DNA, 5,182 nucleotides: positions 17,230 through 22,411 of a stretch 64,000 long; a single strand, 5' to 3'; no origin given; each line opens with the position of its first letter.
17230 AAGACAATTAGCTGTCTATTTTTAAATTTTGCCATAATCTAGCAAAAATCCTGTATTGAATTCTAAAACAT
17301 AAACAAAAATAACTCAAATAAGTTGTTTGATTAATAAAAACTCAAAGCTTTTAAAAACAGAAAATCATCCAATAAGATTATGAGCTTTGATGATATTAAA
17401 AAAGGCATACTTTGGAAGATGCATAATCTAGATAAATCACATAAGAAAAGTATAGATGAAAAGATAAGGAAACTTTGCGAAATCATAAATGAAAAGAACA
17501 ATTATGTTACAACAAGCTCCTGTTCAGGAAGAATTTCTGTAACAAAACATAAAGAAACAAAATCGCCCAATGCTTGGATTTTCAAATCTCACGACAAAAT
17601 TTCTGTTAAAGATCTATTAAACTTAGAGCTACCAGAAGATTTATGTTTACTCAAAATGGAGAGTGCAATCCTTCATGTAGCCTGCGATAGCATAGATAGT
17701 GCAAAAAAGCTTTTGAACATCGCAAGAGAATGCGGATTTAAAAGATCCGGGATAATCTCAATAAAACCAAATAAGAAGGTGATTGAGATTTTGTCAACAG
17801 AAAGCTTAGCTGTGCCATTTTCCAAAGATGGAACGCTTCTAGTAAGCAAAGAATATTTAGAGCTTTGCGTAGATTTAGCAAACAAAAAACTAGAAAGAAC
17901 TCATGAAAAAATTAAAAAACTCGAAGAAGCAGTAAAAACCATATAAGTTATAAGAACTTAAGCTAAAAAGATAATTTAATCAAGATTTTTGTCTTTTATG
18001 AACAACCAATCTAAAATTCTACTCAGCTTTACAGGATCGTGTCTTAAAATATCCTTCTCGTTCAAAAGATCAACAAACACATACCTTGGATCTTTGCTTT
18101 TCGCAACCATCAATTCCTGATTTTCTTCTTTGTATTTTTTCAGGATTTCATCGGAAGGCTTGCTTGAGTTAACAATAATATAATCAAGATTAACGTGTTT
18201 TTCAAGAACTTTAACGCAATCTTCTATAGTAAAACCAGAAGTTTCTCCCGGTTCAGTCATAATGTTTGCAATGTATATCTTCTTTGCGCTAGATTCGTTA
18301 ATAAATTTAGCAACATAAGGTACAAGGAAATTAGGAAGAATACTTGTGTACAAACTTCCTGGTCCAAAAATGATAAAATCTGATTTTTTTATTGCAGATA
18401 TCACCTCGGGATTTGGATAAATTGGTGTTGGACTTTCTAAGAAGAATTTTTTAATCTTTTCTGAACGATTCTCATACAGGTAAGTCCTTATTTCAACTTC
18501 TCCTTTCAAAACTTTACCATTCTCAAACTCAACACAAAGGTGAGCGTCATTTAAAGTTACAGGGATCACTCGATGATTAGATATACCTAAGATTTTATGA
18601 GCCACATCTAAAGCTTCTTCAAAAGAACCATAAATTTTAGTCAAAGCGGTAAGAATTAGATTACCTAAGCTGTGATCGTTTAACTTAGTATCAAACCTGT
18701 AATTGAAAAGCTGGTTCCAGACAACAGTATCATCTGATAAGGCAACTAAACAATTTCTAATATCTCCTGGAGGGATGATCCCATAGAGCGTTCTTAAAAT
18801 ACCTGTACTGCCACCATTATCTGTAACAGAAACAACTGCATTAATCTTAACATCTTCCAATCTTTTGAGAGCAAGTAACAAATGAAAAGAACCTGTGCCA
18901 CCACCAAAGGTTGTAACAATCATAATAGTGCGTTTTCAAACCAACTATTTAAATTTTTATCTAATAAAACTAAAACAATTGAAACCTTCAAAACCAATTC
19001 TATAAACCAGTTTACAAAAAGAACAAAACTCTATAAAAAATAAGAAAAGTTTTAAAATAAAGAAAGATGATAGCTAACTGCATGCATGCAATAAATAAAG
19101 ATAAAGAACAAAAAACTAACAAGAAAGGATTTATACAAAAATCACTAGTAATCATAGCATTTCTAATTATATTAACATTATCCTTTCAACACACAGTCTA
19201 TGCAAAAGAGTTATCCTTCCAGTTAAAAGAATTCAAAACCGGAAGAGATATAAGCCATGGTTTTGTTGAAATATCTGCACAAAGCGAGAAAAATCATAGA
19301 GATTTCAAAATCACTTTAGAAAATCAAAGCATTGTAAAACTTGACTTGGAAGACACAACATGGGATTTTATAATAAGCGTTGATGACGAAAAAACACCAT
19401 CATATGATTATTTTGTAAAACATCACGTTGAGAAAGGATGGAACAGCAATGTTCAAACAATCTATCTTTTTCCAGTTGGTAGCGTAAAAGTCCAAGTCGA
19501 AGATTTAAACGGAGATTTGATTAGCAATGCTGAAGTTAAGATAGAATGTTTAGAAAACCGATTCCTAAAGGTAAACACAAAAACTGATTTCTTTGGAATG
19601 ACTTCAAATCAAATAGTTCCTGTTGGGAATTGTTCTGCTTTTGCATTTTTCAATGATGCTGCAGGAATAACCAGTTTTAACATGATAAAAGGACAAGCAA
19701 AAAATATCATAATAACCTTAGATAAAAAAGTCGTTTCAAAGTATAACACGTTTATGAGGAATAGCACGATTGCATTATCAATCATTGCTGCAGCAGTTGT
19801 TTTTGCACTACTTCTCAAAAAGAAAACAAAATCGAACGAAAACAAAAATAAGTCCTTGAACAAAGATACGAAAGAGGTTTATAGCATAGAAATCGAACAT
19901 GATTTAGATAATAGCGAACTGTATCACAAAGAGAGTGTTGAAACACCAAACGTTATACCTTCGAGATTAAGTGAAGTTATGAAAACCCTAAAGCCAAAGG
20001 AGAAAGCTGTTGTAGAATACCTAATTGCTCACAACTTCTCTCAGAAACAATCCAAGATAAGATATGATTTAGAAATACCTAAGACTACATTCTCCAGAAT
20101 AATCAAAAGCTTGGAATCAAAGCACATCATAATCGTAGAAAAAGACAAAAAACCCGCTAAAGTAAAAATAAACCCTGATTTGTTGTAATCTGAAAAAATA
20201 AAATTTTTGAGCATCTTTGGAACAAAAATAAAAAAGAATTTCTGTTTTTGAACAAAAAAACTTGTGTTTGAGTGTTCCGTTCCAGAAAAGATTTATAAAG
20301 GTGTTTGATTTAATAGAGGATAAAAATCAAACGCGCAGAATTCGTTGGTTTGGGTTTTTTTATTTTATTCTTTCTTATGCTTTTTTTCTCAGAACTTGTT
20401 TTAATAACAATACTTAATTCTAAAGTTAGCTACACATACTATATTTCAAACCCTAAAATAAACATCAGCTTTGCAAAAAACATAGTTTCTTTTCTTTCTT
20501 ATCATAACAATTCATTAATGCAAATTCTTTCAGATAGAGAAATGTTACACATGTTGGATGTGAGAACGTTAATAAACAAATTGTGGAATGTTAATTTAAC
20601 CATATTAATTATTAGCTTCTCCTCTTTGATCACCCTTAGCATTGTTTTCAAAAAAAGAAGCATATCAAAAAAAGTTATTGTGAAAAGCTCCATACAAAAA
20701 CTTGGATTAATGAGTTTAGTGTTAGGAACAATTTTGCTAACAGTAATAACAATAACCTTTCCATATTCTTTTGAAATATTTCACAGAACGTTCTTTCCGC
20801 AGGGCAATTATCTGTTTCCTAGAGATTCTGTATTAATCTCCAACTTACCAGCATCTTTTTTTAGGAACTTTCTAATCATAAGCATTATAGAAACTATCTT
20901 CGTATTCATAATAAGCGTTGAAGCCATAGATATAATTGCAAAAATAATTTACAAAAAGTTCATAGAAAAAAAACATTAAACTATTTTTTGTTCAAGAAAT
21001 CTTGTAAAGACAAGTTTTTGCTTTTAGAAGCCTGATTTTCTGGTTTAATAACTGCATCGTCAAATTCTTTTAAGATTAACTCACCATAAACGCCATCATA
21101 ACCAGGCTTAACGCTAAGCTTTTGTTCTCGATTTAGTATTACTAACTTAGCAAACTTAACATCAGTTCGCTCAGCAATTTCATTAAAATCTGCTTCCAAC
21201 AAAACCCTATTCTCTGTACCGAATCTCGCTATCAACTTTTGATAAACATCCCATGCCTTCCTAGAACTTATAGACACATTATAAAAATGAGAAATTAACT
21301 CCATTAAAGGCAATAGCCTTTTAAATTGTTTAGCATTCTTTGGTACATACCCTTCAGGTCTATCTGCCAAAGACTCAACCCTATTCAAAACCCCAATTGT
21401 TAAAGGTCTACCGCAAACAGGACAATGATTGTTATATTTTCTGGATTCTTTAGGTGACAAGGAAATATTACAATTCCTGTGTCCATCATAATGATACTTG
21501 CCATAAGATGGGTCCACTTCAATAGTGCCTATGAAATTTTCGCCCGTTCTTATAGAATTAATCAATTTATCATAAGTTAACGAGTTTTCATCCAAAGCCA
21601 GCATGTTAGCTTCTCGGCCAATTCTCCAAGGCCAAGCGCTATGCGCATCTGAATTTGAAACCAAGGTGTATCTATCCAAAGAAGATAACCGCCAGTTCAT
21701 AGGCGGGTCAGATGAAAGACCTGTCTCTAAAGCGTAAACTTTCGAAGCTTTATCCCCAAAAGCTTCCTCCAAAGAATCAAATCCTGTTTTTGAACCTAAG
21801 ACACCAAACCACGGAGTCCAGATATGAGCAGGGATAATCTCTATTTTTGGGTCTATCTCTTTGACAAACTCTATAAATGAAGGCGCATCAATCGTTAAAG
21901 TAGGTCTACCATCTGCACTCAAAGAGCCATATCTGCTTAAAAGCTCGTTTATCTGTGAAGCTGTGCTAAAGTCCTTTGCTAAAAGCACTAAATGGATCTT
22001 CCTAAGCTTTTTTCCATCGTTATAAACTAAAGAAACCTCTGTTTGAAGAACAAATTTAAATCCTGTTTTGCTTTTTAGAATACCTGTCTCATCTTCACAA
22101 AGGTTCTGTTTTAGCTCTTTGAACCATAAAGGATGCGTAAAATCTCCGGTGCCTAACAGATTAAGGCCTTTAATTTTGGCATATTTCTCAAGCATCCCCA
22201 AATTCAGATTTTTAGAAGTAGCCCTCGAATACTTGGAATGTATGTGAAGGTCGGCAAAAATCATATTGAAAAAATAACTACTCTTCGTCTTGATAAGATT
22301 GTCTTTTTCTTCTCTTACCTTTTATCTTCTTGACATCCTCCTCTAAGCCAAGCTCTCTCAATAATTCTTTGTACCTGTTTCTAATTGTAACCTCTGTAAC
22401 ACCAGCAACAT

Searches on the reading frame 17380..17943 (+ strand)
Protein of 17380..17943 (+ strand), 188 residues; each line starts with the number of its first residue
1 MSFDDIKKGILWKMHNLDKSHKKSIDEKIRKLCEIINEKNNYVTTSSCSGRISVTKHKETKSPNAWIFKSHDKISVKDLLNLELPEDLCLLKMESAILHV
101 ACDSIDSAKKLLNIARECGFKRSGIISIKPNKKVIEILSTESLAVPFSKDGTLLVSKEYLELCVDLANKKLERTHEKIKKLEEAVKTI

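Call 60: search_protein_families(library=pfam, proteins=[window:17380-17943:+], max_evalue=0.001)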
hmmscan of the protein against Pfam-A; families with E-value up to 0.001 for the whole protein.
window:17380-17943:+ (188 aa): 1 family
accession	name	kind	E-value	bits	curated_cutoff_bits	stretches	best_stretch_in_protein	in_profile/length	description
PF02676.19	TYW3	-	4.5e-49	167.1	27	1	7-186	3-210/211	Methyltransferase TYW3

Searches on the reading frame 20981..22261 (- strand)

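Call 23: search_protein_families(library=pfam, proteins=[window:20981-22261:-], max_evalue=0.001)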
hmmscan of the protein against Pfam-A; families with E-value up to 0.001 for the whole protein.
window:20981-22261:- (426 aa): 0 families

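Call 99: search_protein_families(library=ncbifam, proteins=[window:20981-22261:-], max_evalue=0.01)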
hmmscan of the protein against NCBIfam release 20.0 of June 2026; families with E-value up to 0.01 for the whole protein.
window:20981-22261:- (426 aa): 2 families
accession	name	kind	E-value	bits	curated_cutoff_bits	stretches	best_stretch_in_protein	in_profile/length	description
TIGR00375.1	TIGR00375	hypoth_equivalog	2.7e-60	204.8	326.6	1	3-394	2-373/374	TIGR00375 family protein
NF038032.1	CehA_McbA_metalo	domain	0.00016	21.2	80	1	197-245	169-216/315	CehA/McbA family metallohydrolase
